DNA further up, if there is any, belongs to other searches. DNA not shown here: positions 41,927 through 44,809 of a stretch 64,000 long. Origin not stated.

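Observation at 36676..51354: Ten co-directional, tightly packed genes fuse a PhnR-PhnA-PhnY phosphonate operon to a DMGDH-like/formate-dehydrogenase C1 module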

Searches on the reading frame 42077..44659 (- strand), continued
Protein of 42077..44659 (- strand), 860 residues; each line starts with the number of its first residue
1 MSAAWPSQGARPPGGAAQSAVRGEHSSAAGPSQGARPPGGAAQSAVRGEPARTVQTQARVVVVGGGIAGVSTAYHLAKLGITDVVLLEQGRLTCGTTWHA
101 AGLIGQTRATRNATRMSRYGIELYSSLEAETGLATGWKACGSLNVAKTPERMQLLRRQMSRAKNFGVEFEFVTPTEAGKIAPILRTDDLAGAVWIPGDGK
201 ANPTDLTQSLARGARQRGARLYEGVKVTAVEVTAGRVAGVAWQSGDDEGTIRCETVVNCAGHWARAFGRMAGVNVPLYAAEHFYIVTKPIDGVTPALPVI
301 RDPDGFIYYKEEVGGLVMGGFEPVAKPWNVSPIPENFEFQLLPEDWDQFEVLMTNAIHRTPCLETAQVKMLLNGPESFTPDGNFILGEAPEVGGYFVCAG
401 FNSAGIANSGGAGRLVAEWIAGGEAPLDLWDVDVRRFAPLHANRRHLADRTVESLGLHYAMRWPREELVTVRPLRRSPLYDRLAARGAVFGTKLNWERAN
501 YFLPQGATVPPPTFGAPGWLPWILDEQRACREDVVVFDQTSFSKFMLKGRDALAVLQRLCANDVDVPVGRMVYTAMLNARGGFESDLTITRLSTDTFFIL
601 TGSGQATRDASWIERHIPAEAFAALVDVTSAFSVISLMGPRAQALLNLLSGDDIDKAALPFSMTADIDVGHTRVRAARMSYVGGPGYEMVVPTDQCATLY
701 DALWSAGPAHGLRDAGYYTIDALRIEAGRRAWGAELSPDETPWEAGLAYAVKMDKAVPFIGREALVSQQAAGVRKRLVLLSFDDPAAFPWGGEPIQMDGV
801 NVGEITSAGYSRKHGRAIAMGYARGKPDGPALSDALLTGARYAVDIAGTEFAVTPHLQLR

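Call 71: find_homologous_proteins(query=L072:10004-12439:+, max_evalue=1e-100)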
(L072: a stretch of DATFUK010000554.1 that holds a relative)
Query L072:10004-12439:+ (811 aa): 7999 proteins with E <= 1e-100 among 8000 candidates; the best 120 are listed.
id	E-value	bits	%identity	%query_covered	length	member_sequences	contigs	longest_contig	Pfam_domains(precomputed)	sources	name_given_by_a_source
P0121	0.0e+0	1845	100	100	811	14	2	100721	PF01571.27,PF08669.18,PF01266.31,PF16350.11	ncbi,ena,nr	ncbi:MAG TPA: FAD-dependent oxidoreductase [Methylomirabilota bacterium]|nr:FAD-dependent oxidoreduc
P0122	0.0e+0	1795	97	100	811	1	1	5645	PF01571.27,PF08669.18,PF01266.31,PF16350.11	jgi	jgi:4-methylaminobutanoate oxidase (formaldehyde-forming)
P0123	0.0e+0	1795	97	100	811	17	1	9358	PF01571.27,PF08669.18,PF01266.31,PF16350.11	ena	-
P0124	0.0e+0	1792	97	100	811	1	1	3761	PF01571.27,PF08669.18,PF01266.31,PF16350.11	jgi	jgi:4-methylaminobutanoate oxidase (formaldehyde-forming)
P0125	0.0e+0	1792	97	100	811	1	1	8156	PF01571.27,PF08669.18,PF01266.31,PF16350.11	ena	-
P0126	0.0e+0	1788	97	100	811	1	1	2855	PF01571.27,PF08669.18,PF01266.31,PF16350.11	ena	-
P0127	0.0e+0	1786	96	100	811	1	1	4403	PF01571.27,PF08669.18,PF01266.31,PF16350.11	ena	-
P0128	0.0e+0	1784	97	100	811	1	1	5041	PF01571.27,PF08669.18,PF01266.31,PF16350.11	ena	-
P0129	0.0e+0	1770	96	100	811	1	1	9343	PF01571.27,PF08669.18,PF01266.31,PF16350.11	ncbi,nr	ncbi:MAG TPA: FAD-dependent oxidoreductase [Methylomirabilota bacterium]|nr:FAD-dependent oxidoreduc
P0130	0.0e+0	1768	96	100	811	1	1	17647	PF01571.27,PF08669.18,PF01266.31,PF16350.11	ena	-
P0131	0.0e+0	1768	96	100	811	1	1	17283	PF01571.27,PF08669.18,PF01266.31,PF16350.11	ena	-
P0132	0.0e+0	1767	96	100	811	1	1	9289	PF01571.27,PF08669.18,PF01266.31,PF16350.11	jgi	jgi:4-methylaminobutanoate oxidase (formaldehyde-forming)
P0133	0.0e+0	1728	94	98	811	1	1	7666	PF01571.27,PF08669.18,PF01266.31,PF16350.11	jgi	-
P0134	0.0e+0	1728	93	100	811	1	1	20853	PF01571.27,PF08669.18,PF01266.31,PF16350.11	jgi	jgi:sarcosine dehydrogenase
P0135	0.0e+0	1728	94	98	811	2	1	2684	PF01571.27,PF08669.18,PF01266.31,PF16350.11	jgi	-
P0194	0.0e+0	1613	87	100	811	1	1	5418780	PF01571.27,PF08669.18,PF01266.31,PF16350.11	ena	-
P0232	0.0e+0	1570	86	100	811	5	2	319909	PF01571.27,PF08669.18,PF01266.31,PF16350.11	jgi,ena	-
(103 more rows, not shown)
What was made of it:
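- Some sources name homologues 'sarcosine dehydrogenase' (call 71).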

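Call 72: find_encoding_contigs(protein=P0194, flank=10000, max_places=2)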
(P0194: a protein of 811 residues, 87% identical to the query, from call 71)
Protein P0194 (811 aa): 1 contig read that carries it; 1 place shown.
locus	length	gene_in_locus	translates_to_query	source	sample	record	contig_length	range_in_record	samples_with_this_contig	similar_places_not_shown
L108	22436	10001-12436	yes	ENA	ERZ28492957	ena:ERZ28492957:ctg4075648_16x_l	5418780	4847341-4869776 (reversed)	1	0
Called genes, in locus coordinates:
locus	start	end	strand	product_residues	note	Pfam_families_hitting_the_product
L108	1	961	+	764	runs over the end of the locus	PF03176:MMPL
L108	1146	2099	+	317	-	PF01904:DUF72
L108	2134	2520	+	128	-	PF09723:Zn_ribbon_8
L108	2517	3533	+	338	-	PF13480:Acetyltransf_6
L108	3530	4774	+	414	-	PF13439:Glyco_transf_4, PF13579:Glyco_trans_4_4, PF20706:GT4-conflict, PF00534:Glycos_transf_1, PF13692:Glyco_trans_1_4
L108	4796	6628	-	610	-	PF02543:Carbam_trans_N, PF16861:Carbam_trans_C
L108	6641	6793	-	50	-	PF19451:DUF5989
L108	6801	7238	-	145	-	PF19588:SxtJ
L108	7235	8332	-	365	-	PF13472:Lipase_GDSL_2 (faint)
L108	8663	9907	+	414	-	PF01663:Phosphodiest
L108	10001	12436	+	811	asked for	PF01266:DAO, PF16350:FAO_M, PF01571:GCV_T, PF08669:GCV_T_C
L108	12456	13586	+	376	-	PF00266:Aminotran_5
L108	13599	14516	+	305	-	PF04228:Zn_peptidase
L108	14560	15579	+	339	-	PF00005:ABC_tran, PF13304:AAA_21, PF08352:oligo_HPY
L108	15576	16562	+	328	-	PF00005:ABC_tran, PF08352:oligo_HPY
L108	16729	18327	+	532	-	PF00496:SBP_bac_5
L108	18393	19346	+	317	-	PF00528:BPD_transp_1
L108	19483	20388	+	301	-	PF12911:OppC_N (weak), PF00528:BPD_transp_1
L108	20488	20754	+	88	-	PF12837:Fer4_6 (faint), PF13183:Fer4_8 (faint), PF13237:Fer4_10 (faint), PF25160:LdpA_Fe-S-bd (weak), PF12838:Fer4_7 (weak), PF13187:Fer4_9 (weak), PF12797:Fer4_2 (weak), PF00037:Fer4, +1 more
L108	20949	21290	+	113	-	PF02954:HTH_8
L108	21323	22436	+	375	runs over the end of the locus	PF00108:Thiolase_N, PF08545:ACP_syn_III (faint), PF22691:Thiolase_C_1, PF02803:Thiolase_C (weak)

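Call 73: find_encoding_contigs(protein=P0232, flank=10000, max_places=2)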
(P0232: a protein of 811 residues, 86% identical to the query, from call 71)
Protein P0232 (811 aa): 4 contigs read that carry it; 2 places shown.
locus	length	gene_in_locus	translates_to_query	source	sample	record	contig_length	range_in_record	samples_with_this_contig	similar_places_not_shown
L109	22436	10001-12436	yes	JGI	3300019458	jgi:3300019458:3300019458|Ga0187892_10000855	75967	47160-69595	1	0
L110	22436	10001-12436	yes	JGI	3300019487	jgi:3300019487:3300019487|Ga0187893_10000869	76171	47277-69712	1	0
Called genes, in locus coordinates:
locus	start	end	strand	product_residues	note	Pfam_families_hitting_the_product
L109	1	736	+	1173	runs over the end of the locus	PF02811:PHP, PF07733:DNA_pol3_alpha, PF17657:DNA_pol3_finger, PF14890:Intein_splicing, PF14579:HHH_6, PF01336:tRNA_anti-codon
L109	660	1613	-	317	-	PF00126:HTH_1, PF03466:LysR_substrate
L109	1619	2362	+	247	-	PF07690:MFS_1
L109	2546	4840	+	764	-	PF03176:MMPL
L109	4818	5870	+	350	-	PF01904:DUF72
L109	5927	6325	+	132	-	PF09723:Zn_ribbon_8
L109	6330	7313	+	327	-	PF13480:Acetyltransf_6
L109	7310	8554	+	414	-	PF13439:Glyco_transf_4, PF13579:Glyco_trans_4_4, PF20706:GT4-conflict, PF00534:Glycos_transf_1, PF13692:Glyco_trans_1_4, PF13524:Glyco_trans_1_2 (weak)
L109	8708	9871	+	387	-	PF01663:Phosphodiest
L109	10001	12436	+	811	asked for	PF01266:DAO, PF16350:FAO_M, PF01571:GCV_T, PF08669:GCV_T_C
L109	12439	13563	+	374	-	PF00266:Aminotran_5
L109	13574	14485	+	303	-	PF04228:Zn_peptidase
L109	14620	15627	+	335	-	PF00005:ABC_tran, PF13304:AAA_21 (weak), PF08352:oligo_HPY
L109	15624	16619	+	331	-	PF00005:ABC_tran, PF08352:oligo_HPY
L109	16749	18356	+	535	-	PF00496:SBP_bac_5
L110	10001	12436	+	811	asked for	PF01266:DAO, PF16350:FAO_M, PF01571:GCV_T, PF08669:GCV_T_C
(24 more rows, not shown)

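Call 83: search_protein_families(library=ncbifam, proteins=[L108:8663-9907:+, L108:12456-13586:+, L108:13599-14516:+, L108:16729-18327:+, L044:12490-13458:-, L052:12503-13171:+, L079:8983-9957:+], max_evalue=1e-8)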
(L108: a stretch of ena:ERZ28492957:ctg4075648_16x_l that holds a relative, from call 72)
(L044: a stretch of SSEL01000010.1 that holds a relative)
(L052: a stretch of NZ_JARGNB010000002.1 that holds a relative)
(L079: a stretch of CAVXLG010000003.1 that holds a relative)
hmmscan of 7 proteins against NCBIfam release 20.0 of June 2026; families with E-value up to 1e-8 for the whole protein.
L108:8663-9907:+ (414 aa): 1 family
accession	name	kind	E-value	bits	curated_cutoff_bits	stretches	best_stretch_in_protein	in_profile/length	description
TIGR02335.1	hydr_PhnA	equivalog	1.6e-181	603.9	407.55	1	13-412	2-406/408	phosphonoacetate hydrolase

L108:12456-13586:+ (376 aa): 6 families
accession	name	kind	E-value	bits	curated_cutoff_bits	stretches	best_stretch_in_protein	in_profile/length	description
NF010006.0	PRK13479.1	equivalog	9.6e-162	538.3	296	1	5-368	3-366/369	2-aminoethylphosphonate--pyruvate transaminase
TIGR02326.1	transamin_PhnW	equivalog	2.1e-144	481.1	400.8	1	6-363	2-360/363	2-aminoethylphosphonate--pyruvate transaminase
TIGR03301.1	PhnW-AepZ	equivalog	1.6e-143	478.4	360.8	1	10-363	2-355/355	2-aminoethylphosphonate aminotransferase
NF046070.1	PyrdoxPyrvTramin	equivalog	6.8e-39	133.8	600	1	7-348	5-348/369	pyridoxamine--pyruvate transaminase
NF045640.1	AspGlyoxATaseBhcA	equivalog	6.1e-19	68.2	650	1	11-367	8-368/395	L-aspartate--glyoxylate aminotransferase BhcA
TIGR04343.1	egtE_PLP_lyase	equivalog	1.9e-09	36.8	400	1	66-224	79-228/370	ergothioneine biosynthesis PLP-dependent enzyme EgtE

L108:13599-14516:+ (305 aa): 1 family
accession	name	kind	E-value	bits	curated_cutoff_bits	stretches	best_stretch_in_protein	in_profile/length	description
NF050010.1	Zn_HExGHH_YpfJ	equivalog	8.2e-104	347.2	250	1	1-290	1-285/285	KPN_02809 family neutral zinc metallopeptidase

L108:16729-18327:+ (532 aa): 10 families
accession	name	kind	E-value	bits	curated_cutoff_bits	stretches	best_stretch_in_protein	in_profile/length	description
NF011942.0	PRK15413.1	equivalog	8.9e-36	123.6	594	1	83-410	73-384/512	glutathione ABC transporter substrate-binding protein GsiB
NF011684.0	PRK15104.1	equivalog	3.2e-31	108.6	947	1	10-497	17-511/543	oligopeptide ABC transporter substrate-binding protein OppA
TIGR02294.1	nickel_nikA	equivalog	1.5e-29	102.9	393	1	80-495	49-469/501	nickel ABC transporter substrate-binding protein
NF045467.1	Opp4A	equivalog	2e-29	102.3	650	1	79-519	79-547/556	oligopeptide ABC transporter substrate-binding protein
NF043070.1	DppA_dipep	equivalog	7.3e-29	100.7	1005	1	76-517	68-523/535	dipeptide ABC transporter periplasmic-binding protein DppA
NF045468.1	Opp5A_nikA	equivalog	6.2e-27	94.2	600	1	67-523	47-484/488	nickel ABC transporter substrate-binding protein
NF047575.1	opine_bind_CntA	exception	4e-24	85.1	800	1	12-316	13-317/535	staphylopine-dependent metal ABC transporter substrate-binding lipoprotein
NF007287.0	PRK09755.1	equivalog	2.5e-15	56.3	1098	1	84-479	79-483/535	ABC transporter substrate-binding protein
TIGR04028.1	SBP_KPN_01854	hypoth_equivalog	3.5e-15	55.6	468.5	1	85-318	48-290/509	TIGR04028 family ABC transporter substrate-binding protein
NF011689.0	PRK15109.1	equivalog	7.3e-14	51.3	560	1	62-481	63-492/547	ABC transporter substrate-binding protein SapA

L044:12490-13458:- (322 aa): 8 families
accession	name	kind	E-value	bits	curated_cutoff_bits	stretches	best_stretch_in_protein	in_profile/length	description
TIGR02317.1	prpB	equivalog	2e-85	286.4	354.4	1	23-295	3-274/285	methylisocitrate lyase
TIGR02319.1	CPEP_Pphonmut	equivalog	3.6e-78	262.7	420.05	1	22-289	5-272/294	carboxyvinyl-carboxyphosphonate phosphorylmutase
NF008455.0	PRK11320.1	equivalog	9.1e-73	245.1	353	1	22-289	8-275/295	methylisocitrate lyase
TIGR02320.1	PEP_mutase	equivalog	1.1e-35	123.1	319.55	1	25-203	1-189/284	phosphoenolpyruvate mutase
TIGR02321.1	Pphn_pyruv_hyd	equivalog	3.7e-31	108.3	374.4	1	25-219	7-204/290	phosphonopyruvate hydrolase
TIGR01346.1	isocit_lyase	equivalog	2e-19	69.5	275.9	1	95-187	151-246/527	isocitrate lyase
NF011645.0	PRK15063.1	equivalog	2e-17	63.2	562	1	95-179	148-235/430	isocitrate lyase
NF005074.0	PRK06498.1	equivalog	4e-12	45.5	446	1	95-176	179-264/531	isocitrate lyase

L052:12503-13171:+ (222 aa): 21 families
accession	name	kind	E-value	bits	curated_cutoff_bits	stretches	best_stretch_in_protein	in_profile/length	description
NF007854.0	PRK10563.1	equivalog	1.3e-44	152.5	211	1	13-221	5-213/221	6-phosphogluconate phosphatase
TIGR02009.1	PGMB-YQAB-SF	subfamily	2.2e-26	93.2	153.35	1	15-190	4-184/186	beta-phosphoglucomutase family hydrolase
TIGR01509.1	HAD-SF-IA-v3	subfamily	1.8e-22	80.2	29.4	1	93-191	63-153/154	HAD-IA family hydrolase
NF053653.1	InDiPhoBT2121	equivalog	6.8e-22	78.1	245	1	14-216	3-211/216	inorganic diphosphatase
NF008087.0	PRK10826.1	equivalog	6.5e-21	75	191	1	13-217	8-216/222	hexitol phosphatase HxpB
TIGR01449.2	PGP_bact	equivalog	1.1e-20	74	180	1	15-220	1-213/213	phosphoglycolate phosphatase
NF008000.0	PRK10725.1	equivalog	1.5e-19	70.8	215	1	15-190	8-183/188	fructose-1-phosphate/6-phosphogluconate phosphatase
TIGR01454.1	AHBA_synth_RP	hypoth_equivalog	1.1e-18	67.7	246.65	1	15-220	1-203/205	AHBA synthesis associated protein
TIGR01990.1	bPGM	equivalog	1.5e-18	67.4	189.4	1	15-191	4-185/187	beta-phosphoglucomutase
NF009695.0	PRK13222.1-2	equivalog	2e-14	53.6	225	1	12-220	6-222/226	phosphoglycolate phosphatase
NF008610.0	PRK11587.1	equivalog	2.5e-14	53.2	282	1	138-203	127-192/219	sugar phosphatase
NF046057.1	bifunc_MtlD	equivalog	3.2e-14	52.3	800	1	135-215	134-214/683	bifunctional mannitol-1-phosphate dehydrogenase/phosphatase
TIGR03351.1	PhnX-like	hypoth_equivalog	5.4e-13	49.4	218.9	1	13-220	2-219/220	phosphonatase-like hydrolase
NF009804.0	PRK13288.1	equivalog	2.9e-12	46.5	218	1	15-219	6-209/215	pyrophosphatase PpaX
TIGR01428.1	HAD_type_II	equivalog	3e-11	43.7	125.4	1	17-189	6-187/197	haloacid dehalogenase type II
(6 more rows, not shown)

L079:8983-9957:+ (324 aa): 2 families
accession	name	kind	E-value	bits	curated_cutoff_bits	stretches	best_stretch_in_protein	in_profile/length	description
NF041256.1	GntI_guanitoxin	equivalog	2.1e-51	174.9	357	1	34-302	8-280/282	guanitoxin biosynthesis pre-guanitoxin N-oxide kinase GntI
TIGR02721.1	ycfN_thiK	equivalog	9.3e-20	70.8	299.45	1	46-262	3-210/256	thiamine kinase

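Call 96: predict_structure(alignment_id=A1)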
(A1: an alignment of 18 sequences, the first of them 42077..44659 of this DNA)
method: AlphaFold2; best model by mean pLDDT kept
length: 860 residues; sequences in the alignment: 18
mean_pLDDT: 46.2   pTM: 0.35
mean pLDDT of the five models: 46.2, 43.8, 39.5, 39.0, 34.3
residues with pLDDT >= 90: 21; 70-90: 142; 50-70: 165; < 50: 532
segments of 3 or more residues with pLDDT < 50: 1-51, 94-143, 165-167, 181-185, 196-205, 275-388, 399-411, 425-560, 562-567, 569-592, 595-632, 661-663, 680-685, 712-761, 790-807
pLDDT, mean of each block of 10 residues (from residue 1): 27 28 25 28 27 77 73 79 82 40 27 30 28 26 56 65 52 67 53 50 50 79 84 88 88 85 62 46 34 33 31 23 24 27 30 26 29 26 39 66 33 64 48 28 26 25 22 28 31 30 31 31 30 24 28 43 46 33 37 47 31 30 35 55 77 70 63 62 51 68 68 35 29 32 31 27 54 63 68 42 46 61 64 75 68 72
secondary structure, 60 per line:
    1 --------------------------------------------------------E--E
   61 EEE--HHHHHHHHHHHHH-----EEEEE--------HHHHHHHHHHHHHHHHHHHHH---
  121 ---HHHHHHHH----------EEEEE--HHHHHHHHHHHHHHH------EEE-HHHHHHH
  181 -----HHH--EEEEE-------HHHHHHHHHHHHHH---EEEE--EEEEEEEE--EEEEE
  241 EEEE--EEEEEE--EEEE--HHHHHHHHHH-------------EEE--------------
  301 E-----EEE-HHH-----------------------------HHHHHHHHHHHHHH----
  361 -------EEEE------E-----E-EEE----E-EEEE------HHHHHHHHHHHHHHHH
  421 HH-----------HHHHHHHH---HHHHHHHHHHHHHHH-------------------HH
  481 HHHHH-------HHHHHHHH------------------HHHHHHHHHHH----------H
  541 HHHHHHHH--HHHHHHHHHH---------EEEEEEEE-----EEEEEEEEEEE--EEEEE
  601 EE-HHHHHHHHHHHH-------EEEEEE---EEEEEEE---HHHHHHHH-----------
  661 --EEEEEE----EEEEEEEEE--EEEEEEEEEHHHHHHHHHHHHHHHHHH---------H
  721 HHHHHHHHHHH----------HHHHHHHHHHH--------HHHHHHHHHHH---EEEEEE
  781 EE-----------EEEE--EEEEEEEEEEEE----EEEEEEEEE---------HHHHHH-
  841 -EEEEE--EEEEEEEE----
elements in order (helices of 4 or more, strands of 3 or more residues): E60-63 H66-78 E84-88 H97-117 H124-131 E142-146 H149-163 E170-172 H174-180 E191-195 H203-216 E220-223 E226-233 E236-244 E247-252 E255-258 H261-270 E284-286 E307-309 H343-356 E368-371 E386-388 E395-398 H405-422 H434-441 H445-459 H479-485 H493-500 H519-529 H540-548 H551-560 E570-577 E583-593 E596-602 H604-615 E623-628 E632-638 H642-649 E663-668 E673-681 E684-692 H693-710 H720-731 H742-752 H761-771 E775-782 E794-797 E800-811 E816-824 H834-839 E842-846 E849-856
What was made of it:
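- The AlphaFold model was too poor to inspect the active site (call 96).
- Tried and rejected: The 18-sequence alignment gave mean pLDDT 46 and pTM 0.35 (call 96).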
